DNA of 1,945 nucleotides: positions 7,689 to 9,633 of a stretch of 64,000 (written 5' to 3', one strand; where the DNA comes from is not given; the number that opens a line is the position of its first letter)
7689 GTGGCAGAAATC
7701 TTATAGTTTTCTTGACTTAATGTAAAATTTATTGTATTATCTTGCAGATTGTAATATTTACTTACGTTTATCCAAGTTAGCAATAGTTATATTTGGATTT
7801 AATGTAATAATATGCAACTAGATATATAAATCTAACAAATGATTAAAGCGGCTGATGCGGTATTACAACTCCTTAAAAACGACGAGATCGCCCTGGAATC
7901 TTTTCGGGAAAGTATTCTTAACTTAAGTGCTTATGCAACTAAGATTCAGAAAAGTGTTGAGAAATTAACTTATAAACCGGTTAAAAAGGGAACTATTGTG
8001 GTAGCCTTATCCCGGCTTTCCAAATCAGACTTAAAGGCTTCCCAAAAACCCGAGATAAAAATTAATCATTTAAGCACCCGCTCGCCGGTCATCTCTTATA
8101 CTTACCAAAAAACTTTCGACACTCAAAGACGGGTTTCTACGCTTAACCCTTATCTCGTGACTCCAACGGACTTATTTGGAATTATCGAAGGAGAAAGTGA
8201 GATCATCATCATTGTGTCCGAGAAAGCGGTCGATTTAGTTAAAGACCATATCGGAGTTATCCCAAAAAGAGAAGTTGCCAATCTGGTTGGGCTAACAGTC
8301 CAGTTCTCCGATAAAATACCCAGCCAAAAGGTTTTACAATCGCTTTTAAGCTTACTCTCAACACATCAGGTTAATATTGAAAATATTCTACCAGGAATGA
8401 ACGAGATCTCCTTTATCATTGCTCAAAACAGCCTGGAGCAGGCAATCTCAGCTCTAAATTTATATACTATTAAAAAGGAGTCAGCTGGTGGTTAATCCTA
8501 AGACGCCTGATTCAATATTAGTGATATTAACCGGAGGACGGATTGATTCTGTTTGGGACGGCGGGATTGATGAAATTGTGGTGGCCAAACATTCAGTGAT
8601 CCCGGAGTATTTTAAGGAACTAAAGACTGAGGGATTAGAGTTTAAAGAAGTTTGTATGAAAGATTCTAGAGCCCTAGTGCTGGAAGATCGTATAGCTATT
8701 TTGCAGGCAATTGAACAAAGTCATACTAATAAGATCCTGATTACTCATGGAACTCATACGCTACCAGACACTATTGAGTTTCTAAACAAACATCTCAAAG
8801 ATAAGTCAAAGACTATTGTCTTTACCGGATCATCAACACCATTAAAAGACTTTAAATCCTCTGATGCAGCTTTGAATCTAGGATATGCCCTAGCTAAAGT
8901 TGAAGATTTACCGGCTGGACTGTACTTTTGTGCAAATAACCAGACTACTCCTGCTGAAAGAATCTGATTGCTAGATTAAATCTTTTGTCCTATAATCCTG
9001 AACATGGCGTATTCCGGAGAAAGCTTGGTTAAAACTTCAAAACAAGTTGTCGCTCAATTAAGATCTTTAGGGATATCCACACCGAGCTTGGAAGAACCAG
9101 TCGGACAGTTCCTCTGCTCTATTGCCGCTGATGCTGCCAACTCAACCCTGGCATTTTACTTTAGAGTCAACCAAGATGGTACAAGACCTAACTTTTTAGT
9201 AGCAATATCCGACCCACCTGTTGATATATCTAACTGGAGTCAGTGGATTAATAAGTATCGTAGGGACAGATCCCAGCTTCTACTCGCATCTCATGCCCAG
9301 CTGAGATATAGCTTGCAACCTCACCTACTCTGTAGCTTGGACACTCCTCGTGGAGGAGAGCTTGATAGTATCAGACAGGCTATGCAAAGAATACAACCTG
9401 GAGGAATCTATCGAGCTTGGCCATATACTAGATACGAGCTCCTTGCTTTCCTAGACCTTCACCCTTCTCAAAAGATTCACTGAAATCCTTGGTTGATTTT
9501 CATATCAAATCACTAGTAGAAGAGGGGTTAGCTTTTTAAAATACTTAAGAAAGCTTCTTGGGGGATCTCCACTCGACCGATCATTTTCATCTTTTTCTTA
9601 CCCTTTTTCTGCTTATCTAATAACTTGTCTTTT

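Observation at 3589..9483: Cluster of three degenerate asparaginase/GatD-like domain genes with a YbaK-like tRNA-deacylase fusion and an ACT-domain protein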

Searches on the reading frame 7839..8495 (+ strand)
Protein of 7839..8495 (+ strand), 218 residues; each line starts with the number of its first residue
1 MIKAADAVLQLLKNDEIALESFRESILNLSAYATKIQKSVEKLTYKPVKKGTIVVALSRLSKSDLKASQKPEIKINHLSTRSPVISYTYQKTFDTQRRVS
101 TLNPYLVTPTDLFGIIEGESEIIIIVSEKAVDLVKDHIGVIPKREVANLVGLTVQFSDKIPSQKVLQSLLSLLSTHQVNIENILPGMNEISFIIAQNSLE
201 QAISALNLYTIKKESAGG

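Call 3: search_protein_families(library=pfam, proteins=[window:7839-8495:+], max_evalue=0.1)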
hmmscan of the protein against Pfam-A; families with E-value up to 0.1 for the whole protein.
window:7839-8495:+ (218 aa): 2 families
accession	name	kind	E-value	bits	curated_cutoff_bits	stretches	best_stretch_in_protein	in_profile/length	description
PF22468.2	ACT_9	-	0.005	17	27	1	167-207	16-58/61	ACT domain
PF13840.12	ACT_7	-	0.0087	16.3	27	1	164-207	22-64/65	ACT domain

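Call 4: search_protein_families(library=ncbifam, proteins=[window:7839-8495:+], max_evalue=0.1)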
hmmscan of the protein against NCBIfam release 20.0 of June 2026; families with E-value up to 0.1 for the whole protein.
window:7839-8495:+ (218 aa): 2 families
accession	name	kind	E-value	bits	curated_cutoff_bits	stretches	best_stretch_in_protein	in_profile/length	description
TIGR00656.1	asp_kin_monofn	equivalog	0.011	14.7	402.25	1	151-211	268-330/407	aspartate kinase, monofunctional class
NF005160.0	PRK06635.2-4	equivalog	0.068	12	657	1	152-213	258-319/392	aspartate kinase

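Call 61: search_protein_families(library=padloc, proteins=[window:7839-8495:+], max_evalue=0.01)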
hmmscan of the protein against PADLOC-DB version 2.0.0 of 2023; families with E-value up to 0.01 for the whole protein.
window:7839-8495:+ (218 aa): 0 families

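Call 73: search_solved_structures(query=window:7839-8495:+, max_evalue=10, show_alignments=2)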
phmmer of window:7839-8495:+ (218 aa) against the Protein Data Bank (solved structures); distinct sequences matched with E-value up to 10: 1.
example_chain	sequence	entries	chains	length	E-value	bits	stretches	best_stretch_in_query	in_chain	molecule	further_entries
1zjc_A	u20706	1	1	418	1.8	11.6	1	3-58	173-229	aminopeptidase ampS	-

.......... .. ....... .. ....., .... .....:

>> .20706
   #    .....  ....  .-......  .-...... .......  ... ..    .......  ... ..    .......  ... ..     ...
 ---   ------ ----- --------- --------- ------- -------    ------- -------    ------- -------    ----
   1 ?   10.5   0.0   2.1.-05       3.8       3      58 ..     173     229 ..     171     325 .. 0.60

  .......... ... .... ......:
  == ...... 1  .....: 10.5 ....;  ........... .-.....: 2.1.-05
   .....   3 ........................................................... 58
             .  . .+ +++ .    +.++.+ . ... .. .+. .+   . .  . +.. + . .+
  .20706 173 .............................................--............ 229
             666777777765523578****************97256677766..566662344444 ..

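Call 83: predict_structure(protein=window:7839-8495:+)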
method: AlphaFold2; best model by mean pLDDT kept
length: 218 residues; sequences in the alignment: 1
mean_pLDDT: 37.6   pTM: 0.33
mean pLDDT of the five models: 37.6, 30.0, 29.5, 27.7, 26.9
residues with pLDDT >= 90: 0; 70-90: 1; 50-70: 37; < 50: 180
segments of 3 or more residues with pLDDT < 50: 1-9, 11-13, 15-155, 181-191, 194-196, 210-218
pLDDT, mean of each block of 10 residues (from residue 1): 42 45 35 29 26 25 26 28 22 25 29 34 37 34 36 48 57 62 48 50 53 38
secondary structure, 60 per line:
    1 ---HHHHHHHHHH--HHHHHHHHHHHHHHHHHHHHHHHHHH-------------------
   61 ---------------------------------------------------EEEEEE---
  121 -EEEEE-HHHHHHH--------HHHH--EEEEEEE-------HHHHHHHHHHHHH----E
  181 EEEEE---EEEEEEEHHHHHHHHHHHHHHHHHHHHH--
elements in order: H4-13 H16-41 E112-117 E122-126 H128-134 H143-146 E149-155 H163-175 E180-185 E189-195 H196-216

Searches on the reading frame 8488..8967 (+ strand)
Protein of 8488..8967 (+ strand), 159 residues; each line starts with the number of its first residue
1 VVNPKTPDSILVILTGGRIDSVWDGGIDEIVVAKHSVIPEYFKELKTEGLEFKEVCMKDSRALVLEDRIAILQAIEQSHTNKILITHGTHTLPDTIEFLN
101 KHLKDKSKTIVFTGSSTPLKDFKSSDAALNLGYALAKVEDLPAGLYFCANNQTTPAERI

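Call 3: search_protein_families(library=pfam, proteins=[window:8488-8967:+], max_evalue=0.1)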
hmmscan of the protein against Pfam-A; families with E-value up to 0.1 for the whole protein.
window:8488-8967:+ (159 aa): 1 family
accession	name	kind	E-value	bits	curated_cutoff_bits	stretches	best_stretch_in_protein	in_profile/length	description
PF00710.25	Asparaginase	-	2.8e-16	60.1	22.5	1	10-157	2-156/193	Asparaginase, N-terminal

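Call 4: search_protein_families(library=ncbifam, proteins=[window:8488-8967:+], max_evalue=0.1)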
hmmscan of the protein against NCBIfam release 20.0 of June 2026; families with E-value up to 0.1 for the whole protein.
window:8488-8967:+ (159 aa): 8 families
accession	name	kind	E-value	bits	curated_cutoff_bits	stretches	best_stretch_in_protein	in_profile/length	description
TIGR00519.1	asnASE_I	subfamily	2.5e-11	43.1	260.5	1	9-153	3-149/337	type I asparaginase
TIGR00520.1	asnASE_II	subfamily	7.3e-07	28.4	314.3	1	60-135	82-159/352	type II asparaginase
NF003217.0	PRK04183.1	equivalog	4.1e-06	25.7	310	1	8-136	76-207/420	Glu-tRNA(Gln) amidotransferase subunit GatD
NF006998.0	PRK09461.1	equivalog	6.2e-06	25.7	376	1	36-136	36-137/337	asparaginase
TIGR02153.1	gatD_arch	equivalog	9.4e-06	24.6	324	1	9-136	64-195/405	Glu-tRNA(Gln) amidotransferase subunit GatD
NF008304.0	PRK11096.1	equivalog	1.1e-05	24.1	506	1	57-136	83-156/348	L-asparaginase 2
TIGR03675.1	arCOG00543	equivalog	0.01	14.1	580.2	1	23-114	438-529/631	beta-CASP ribonuclease aCPSF1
TIGR03642.1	cas_csx14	hypoth_equivalog_domain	0.052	13.8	90.35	0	69-131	11-73/124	CRISPR-associated protein Csx14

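Call 36: search_solved_structures(query=window:8488-8967:+, max_evalue=0.01, show_alignments=3)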
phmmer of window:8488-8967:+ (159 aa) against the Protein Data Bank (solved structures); distinct sequences matched with E-value up to 0.01: 61 (the best 60 are shown).
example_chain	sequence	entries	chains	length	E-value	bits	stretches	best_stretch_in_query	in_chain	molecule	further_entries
8up6_A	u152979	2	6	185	3.1e-12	49.8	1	6-152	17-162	Asparaginase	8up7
8up9_A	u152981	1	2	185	4.1e-12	49.4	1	6-152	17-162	Asparaginase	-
8upc_A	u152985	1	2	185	4.1e-12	49.4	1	6-152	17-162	Asparaginase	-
8uoo_A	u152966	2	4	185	4.2e-12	49.4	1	6-152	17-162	Asparaginase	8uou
8uor_A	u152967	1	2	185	4.3e-12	49.3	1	6-152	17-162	Asparaginase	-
8up8_A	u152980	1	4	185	5.1e-12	49.1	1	7-152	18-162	Asparaginase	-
8up3_A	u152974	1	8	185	5.2e-12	49.1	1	7-152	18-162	Asparaginase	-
8uow_A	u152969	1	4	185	6.1e-12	48.9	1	7-152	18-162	Asparaginase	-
5b5u_A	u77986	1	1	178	4.7e-07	33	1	10-151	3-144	L-asparaginase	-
5b74_A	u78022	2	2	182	5e-07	32.9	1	10-151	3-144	L-asparaginase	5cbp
4nje_A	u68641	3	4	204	5.2e-07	32.8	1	10-151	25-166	L-asparaginase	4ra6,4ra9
4q0m_A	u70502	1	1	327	1.7e-06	31.2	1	10-151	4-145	L-asparaginase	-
9ufq_A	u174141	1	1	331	8.9e-06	28.8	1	58-146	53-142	asparaginase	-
9ufr_A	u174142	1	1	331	1.3e-05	28.3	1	80-146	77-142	asparaginase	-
1wls_A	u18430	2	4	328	1.6e-05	28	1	11-152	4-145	L-asparaginase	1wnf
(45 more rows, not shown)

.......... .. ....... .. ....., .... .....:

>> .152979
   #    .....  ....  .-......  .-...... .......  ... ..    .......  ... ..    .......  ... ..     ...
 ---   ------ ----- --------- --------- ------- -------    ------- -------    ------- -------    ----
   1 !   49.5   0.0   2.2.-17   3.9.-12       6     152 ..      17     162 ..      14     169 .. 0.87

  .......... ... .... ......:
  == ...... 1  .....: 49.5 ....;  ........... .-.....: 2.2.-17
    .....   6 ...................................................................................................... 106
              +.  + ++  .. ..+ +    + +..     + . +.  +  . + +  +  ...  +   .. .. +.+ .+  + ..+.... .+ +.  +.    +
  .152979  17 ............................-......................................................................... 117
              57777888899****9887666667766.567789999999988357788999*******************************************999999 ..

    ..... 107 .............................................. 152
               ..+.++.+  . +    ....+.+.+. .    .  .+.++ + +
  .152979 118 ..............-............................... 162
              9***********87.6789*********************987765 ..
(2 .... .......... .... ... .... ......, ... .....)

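Call 61: search_protein_families(library=padloc, proteins=[window:8488-8967:+], max_evalue=0.01)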
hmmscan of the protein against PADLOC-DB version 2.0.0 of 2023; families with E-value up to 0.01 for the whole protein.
window:8488-8967:+ (159 aa): 0 families

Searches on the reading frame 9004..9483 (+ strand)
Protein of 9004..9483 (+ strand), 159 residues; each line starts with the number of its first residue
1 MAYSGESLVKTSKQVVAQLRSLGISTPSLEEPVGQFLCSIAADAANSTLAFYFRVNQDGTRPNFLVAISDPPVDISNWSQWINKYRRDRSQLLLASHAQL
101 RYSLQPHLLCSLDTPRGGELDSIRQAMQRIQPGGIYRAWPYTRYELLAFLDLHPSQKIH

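Call 3: search_protein_families(library=pfam, proteins=[window:9004-9483:+], max_evalue=0.1)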
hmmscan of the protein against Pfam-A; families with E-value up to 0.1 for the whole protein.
window:9004-9483:+ (159 aa): 0 families

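Call 4: search_protein_families(library=ncbifam, proteins=[window:9004-9483:+], max_evalue=0.1)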
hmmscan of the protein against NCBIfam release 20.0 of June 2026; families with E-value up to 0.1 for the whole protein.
window:9004-9483:+ (159 aa): 0 families

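Call 61: search_protein_families(library=padloc, proteins=[window:9004-9483:+], max_evalue=0.01)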
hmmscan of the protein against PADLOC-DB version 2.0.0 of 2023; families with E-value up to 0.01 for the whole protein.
window:9004-9483:+ (159 aa): 0 families
